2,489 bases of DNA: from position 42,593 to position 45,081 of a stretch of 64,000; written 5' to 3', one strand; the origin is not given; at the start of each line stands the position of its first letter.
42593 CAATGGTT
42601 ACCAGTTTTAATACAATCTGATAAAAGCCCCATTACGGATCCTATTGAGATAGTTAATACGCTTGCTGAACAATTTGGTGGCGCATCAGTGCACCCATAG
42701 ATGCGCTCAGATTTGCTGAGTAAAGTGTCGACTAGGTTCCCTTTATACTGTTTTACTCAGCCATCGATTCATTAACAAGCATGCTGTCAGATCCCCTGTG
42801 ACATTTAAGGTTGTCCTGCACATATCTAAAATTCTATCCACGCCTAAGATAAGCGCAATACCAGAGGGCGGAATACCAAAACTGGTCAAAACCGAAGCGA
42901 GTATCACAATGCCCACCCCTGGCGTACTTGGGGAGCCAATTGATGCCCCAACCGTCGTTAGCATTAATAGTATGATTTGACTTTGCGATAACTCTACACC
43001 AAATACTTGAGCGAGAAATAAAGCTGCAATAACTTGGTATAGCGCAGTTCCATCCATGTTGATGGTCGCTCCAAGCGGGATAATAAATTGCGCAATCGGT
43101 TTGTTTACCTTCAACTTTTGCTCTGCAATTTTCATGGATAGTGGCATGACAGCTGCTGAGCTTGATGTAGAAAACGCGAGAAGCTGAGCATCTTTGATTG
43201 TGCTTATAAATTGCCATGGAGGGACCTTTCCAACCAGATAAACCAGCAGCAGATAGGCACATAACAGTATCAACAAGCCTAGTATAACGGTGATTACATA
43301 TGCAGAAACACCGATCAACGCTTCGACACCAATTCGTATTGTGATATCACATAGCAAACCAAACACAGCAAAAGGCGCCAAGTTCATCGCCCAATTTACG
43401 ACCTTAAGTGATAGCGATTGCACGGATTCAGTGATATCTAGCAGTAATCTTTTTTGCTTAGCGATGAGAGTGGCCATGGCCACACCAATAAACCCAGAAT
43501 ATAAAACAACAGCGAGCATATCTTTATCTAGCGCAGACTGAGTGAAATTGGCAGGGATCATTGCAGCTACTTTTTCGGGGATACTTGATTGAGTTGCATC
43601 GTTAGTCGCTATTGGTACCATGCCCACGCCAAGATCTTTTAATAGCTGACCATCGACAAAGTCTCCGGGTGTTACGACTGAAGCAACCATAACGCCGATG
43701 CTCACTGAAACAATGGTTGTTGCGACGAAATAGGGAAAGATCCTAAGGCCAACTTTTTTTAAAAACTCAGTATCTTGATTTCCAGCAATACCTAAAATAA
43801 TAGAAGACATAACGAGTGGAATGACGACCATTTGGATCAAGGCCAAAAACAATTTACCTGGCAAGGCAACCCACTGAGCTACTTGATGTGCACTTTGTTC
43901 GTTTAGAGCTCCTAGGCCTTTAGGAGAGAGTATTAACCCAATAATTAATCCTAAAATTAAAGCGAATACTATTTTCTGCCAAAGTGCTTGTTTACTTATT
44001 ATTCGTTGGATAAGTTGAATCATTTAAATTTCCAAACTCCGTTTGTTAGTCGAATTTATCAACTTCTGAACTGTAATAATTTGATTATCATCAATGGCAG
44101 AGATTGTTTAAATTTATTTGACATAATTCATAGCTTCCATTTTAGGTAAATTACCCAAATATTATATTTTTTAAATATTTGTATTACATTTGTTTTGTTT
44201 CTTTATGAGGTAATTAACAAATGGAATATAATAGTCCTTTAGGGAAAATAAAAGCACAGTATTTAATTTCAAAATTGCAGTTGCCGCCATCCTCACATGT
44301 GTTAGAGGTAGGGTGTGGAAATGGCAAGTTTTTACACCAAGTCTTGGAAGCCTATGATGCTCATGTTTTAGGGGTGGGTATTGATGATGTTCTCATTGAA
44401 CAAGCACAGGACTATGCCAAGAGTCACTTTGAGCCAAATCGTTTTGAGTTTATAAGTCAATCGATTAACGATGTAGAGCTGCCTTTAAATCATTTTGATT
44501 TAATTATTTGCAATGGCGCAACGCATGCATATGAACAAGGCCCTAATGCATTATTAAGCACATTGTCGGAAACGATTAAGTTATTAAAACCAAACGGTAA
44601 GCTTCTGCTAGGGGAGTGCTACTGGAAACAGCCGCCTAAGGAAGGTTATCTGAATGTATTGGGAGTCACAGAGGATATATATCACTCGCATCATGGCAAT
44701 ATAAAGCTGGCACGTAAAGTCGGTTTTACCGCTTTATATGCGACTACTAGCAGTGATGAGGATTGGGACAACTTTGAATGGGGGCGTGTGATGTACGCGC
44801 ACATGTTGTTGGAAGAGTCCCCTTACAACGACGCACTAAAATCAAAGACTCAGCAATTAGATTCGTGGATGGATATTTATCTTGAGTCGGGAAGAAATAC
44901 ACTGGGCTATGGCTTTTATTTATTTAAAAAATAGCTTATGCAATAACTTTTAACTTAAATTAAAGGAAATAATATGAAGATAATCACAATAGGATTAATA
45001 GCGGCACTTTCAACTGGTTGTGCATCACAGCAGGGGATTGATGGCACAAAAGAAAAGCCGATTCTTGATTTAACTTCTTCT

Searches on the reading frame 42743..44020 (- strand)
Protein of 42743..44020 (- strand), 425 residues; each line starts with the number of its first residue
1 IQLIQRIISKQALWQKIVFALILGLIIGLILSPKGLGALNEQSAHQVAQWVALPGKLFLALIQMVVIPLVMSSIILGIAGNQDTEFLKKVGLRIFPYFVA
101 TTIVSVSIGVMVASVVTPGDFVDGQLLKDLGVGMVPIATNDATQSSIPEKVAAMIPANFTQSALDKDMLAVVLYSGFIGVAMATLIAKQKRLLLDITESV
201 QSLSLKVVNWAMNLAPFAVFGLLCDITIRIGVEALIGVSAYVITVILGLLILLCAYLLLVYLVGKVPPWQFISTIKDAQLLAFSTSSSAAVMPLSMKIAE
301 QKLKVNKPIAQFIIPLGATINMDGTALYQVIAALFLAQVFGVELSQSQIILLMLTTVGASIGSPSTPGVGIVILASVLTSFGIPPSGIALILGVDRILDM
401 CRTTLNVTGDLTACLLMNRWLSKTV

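Call 17: search_protein_families(library=pfam, proteins=[window:42743-44020:-], max_evalue=0.001)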
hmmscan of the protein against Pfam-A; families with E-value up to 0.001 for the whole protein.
window:42743-44020:- (425 aa): 1 family
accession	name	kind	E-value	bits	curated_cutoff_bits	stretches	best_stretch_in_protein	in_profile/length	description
PF00375.23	SDF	-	9.2e-112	374.3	27.9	1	13-420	1-387/387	Sodium:dicarboxylate symporter family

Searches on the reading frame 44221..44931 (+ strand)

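Call 17: search_protein_families(library=pfam, proteins=[window:44221-44931:+], max_evalue=0.001)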
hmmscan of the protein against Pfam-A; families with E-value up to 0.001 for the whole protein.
window:44221-44931:+ (237 aa): 9 families
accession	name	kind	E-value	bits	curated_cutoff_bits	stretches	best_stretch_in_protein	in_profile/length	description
PF13847.12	Methyltransf_31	-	1.3e-16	61.1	27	1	25-134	5-113/145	Methyltransferase domain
PF13649.12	Methyltransf_25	-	2.2e-15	57.5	27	1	27-126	1-97/97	Methyltransferase domain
PF08241.18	Methyltransf_11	-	8.3e-13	49.2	21.2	1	28-129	1-94/95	Methyltransferase domain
PF08242.18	Methyltransf_12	-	2.5e-12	47.8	30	1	28-128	1-98/98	Methyltransferase domain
PF02353.26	CMAS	-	8e-10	38.9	27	1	11-131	50-165/273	Mycolic acid cyclopropane synthetase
PF13489.12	Methyltransf_23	-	4.6e-09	36.6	27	1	21-130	20-116/164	Methyltransferase domain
PF05175.20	MTS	-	2.3e-07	31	23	1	12-130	20-138/170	Methyltransferase small domain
PF00891.24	Methyltransf_2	-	2e-05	24.5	22.3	1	10-141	49-175/210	O-methyltransferase domain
PF08003.17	Methyltransf_9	-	0.00027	20.4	23.8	1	25-130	117-217/315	Protein of unknown function (DUF1698)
